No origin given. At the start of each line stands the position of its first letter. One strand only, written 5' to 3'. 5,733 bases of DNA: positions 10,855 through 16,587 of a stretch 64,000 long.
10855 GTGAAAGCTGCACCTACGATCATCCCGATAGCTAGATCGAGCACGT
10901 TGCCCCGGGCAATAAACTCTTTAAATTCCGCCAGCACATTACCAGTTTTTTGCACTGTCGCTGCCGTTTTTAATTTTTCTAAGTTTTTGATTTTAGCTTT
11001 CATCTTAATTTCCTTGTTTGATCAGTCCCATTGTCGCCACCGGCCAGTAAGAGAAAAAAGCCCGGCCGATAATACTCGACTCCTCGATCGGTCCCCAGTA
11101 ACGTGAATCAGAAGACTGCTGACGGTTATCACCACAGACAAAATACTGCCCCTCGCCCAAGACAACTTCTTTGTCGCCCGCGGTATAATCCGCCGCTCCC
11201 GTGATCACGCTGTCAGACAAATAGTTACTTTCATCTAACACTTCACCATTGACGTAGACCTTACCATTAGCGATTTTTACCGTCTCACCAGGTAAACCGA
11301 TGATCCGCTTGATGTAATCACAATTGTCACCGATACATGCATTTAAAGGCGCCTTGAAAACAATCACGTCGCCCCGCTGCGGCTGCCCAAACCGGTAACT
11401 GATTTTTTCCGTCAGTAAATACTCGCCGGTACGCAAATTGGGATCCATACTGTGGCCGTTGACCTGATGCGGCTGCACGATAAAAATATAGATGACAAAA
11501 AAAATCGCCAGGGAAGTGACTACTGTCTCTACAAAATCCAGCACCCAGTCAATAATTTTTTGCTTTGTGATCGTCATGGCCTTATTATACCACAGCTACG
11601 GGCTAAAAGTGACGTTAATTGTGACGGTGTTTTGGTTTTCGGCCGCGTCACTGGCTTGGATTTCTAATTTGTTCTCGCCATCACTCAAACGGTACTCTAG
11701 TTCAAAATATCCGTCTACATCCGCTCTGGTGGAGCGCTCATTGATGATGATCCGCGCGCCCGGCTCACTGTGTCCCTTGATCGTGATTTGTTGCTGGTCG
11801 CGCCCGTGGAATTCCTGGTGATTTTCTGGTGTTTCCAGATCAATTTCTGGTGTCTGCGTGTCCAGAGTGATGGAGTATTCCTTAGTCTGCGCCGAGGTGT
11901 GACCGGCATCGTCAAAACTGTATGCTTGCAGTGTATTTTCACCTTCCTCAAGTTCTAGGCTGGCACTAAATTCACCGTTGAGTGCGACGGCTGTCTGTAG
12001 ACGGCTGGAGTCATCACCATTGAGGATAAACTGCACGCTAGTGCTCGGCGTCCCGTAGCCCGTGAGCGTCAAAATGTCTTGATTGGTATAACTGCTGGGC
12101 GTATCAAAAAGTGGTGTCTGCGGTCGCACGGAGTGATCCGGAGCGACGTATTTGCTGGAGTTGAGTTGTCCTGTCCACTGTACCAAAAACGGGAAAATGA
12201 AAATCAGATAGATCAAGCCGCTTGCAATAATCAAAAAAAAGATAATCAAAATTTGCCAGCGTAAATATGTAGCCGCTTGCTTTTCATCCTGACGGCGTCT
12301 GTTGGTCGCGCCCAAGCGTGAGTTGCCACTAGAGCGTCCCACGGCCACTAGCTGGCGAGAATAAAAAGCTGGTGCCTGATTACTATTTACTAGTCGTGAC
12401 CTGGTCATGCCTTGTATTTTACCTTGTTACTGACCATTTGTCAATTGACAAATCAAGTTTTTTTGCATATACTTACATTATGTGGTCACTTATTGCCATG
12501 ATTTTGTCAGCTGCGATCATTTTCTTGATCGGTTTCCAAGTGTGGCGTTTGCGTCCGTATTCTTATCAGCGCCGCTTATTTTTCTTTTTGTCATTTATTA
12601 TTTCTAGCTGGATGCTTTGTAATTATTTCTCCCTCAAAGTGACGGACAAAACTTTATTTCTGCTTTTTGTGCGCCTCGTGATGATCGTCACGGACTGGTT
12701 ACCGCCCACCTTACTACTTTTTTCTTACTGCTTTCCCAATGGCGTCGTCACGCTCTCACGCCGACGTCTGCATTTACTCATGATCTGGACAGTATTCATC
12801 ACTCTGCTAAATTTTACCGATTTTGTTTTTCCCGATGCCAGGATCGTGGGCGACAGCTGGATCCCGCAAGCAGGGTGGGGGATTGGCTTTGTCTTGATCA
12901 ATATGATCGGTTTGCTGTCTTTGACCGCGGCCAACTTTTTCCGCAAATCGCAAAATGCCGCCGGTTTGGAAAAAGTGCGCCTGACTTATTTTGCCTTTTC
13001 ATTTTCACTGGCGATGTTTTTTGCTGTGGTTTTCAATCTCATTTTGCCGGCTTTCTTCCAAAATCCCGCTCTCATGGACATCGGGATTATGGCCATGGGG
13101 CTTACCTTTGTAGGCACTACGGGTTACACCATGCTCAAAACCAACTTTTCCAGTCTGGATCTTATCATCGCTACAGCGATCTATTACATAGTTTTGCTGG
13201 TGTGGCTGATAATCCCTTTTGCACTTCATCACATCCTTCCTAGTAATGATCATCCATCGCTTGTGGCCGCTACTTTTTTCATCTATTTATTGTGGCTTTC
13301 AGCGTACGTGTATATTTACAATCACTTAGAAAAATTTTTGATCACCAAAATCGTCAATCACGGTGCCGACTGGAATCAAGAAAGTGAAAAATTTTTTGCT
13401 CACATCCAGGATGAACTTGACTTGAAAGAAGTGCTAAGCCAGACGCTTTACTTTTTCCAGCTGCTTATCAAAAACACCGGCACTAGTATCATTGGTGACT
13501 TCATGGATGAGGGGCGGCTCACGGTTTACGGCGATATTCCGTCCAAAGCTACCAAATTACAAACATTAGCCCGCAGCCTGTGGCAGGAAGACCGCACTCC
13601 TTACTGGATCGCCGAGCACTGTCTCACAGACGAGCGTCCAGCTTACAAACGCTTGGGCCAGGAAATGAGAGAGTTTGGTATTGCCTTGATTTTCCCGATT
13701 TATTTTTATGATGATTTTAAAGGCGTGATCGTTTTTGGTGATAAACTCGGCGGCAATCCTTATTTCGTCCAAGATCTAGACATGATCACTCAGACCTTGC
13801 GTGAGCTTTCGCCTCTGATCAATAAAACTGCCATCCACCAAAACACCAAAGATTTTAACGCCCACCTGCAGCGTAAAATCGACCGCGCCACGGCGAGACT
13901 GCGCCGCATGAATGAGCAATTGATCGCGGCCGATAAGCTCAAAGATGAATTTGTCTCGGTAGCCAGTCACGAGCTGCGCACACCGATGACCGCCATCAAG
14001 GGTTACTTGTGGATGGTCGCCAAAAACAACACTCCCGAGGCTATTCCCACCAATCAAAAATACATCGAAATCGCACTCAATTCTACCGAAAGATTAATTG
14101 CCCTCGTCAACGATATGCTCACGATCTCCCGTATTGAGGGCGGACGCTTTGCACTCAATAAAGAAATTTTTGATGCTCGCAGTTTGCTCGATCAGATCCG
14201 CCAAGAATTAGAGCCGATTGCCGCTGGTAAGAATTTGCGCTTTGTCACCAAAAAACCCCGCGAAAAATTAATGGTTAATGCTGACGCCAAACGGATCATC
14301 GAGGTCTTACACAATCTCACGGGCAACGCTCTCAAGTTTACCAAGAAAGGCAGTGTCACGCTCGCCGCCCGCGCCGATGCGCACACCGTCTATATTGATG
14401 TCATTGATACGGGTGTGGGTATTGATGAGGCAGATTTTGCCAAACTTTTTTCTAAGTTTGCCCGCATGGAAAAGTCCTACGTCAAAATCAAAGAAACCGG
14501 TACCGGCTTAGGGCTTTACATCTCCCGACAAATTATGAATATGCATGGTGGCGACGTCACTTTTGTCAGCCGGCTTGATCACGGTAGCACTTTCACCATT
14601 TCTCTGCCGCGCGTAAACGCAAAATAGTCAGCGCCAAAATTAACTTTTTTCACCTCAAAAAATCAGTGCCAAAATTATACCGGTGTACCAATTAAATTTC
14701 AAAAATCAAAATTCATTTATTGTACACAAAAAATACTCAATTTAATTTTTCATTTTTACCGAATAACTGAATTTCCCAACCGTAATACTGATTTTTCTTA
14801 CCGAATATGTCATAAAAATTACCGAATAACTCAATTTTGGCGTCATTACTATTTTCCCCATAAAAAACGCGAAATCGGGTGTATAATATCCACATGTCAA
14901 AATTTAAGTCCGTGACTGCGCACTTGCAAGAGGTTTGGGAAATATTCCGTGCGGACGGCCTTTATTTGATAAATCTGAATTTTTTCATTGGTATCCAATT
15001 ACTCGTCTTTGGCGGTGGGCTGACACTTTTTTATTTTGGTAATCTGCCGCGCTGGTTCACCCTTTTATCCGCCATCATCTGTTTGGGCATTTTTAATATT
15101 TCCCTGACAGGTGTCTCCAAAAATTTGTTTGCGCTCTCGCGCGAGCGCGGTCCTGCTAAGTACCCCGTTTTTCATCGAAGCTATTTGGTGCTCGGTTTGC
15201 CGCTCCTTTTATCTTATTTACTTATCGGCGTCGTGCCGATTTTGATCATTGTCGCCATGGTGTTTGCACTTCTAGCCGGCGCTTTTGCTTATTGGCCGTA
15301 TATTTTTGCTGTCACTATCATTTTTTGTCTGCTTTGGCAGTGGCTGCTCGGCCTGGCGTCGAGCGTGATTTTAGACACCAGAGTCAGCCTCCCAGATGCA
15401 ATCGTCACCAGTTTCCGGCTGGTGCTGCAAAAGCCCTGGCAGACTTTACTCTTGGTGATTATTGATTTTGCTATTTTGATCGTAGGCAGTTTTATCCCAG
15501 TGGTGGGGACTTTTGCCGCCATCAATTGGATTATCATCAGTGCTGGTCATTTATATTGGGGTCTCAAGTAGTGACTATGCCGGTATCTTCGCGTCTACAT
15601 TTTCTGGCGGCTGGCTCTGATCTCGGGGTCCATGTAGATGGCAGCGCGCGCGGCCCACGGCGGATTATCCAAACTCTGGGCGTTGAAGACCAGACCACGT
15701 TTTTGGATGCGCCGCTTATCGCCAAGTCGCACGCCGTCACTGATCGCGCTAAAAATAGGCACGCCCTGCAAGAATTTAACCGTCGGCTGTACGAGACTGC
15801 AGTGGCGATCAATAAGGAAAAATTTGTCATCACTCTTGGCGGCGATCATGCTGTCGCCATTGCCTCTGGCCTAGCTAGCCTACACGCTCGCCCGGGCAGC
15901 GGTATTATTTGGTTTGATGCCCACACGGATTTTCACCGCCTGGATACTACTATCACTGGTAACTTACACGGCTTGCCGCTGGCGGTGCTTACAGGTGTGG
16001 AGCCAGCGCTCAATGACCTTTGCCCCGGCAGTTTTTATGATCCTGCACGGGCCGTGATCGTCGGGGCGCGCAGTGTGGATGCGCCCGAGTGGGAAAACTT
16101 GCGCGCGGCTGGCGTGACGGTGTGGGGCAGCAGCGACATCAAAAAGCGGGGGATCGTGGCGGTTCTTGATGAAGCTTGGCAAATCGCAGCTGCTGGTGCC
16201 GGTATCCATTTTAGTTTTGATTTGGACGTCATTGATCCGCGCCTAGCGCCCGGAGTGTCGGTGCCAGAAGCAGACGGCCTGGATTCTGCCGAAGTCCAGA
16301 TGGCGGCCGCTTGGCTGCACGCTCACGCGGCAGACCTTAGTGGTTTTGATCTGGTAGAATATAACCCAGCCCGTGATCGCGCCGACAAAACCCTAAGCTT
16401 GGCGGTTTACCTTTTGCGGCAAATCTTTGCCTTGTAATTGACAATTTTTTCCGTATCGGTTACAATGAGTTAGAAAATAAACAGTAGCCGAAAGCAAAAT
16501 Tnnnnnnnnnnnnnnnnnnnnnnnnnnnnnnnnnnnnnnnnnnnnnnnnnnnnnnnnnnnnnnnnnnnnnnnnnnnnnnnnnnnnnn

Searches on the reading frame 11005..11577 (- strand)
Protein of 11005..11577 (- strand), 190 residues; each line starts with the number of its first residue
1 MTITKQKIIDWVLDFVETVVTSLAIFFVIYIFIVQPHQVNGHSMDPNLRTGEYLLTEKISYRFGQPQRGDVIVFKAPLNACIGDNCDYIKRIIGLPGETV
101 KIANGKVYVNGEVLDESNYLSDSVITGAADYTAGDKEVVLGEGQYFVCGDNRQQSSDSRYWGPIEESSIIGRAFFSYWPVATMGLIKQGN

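Call 7: search_protein_families(library=pfam, proteins=[window:11005-11577:-], max_evalue=0.001)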
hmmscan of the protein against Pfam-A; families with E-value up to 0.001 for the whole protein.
window:11005-11577:- (190 aa): 1 family
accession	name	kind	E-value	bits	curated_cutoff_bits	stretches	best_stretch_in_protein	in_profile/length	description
PF10502.14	Peptidase_S26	-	1e-51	175.7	22.9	1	14-178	3-168/168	Signal peptidase, peptidase S26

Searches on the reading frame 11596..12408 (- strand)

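Call 7: search_protein_families(library=pfam, proteins=[window:11596-12408:-], max_evalue=0.001)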
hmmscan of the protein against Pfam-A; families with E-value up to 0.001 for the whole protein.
window:11596-12408:- (270 aa): 4 families
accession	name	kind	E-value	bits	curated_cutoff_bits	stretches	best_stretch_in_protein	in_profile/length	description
PF09136.16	Glucodextran_B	-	3.2e-13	49.8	27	2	204-267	15-80/83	Glucodextranase, domain B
PF17936.7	Big_6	-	4.5e-10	40.1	27.6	1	109-176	11-78/83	Bacterial Ig domain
PF19077.6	Big_13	-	6.1e-10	39.9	27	1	107-184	23-102/102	Bacterial Ig-like domain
PF12733.13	Cadherin-like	-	0.00031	21.6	24.2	0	205-267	28-87/89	Cadherin-like beta sandwich domain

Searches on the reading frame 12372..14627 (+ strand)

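Call 8: search_protein_families(library=pfam, proteins=[window:12372-14627:+], max_evalue=0.001)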
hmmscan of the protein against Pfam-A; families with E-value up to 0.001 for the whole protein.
window:12372-14627:+ (751 aa): 3 families
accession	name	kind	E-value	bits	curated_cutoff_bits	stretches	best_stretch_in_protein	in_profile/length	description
PF02518.31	HATPase_c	-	9.5e-25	87.6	26.4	1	638-747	2-109/111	Histidine kinase-, DNA gyrase B-, and HSP90-like ATPase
PF00512.31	HisKA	-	1.4e-17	63.9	26.9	1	524-591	2-66/66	His Kinase A (phospho-acceptor) domain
PF16927.11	HisKA_7TM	-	4.6e-05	23.8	28.6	1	43-247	2-208/224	N-terminal 7TM region of histidine kinase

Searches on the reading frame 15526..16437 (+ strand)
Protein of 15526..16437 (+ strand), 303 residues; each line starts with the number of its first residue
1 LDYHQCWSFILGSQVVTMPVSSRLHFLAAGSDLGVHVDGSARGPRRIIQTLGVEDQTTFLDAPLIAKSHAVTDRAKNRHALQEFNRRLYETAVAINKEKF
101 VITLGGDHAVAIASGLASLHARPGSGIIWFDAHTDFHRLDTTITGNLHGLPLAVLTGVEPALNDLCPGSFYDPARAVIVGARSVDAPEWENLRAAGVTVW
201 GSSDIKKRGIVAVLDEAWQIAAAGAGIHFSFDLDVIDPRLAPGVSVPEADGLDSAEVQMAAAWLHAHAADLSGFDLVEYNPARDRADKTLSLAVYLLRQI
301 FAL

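Call 8: search_protein_families(library=pfam, proteins=[window:15526-16437:+], max_evalue=0.001)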
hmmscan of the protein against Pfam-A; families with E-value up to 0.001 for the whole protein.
window:15526-16437:+ (303 aa): 1 family
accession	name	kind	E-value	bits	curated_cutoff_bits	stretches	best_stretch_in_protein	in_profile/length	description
PF00491.26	Arginase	-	5e-50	171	22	1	26-300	5-277/280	Arginase family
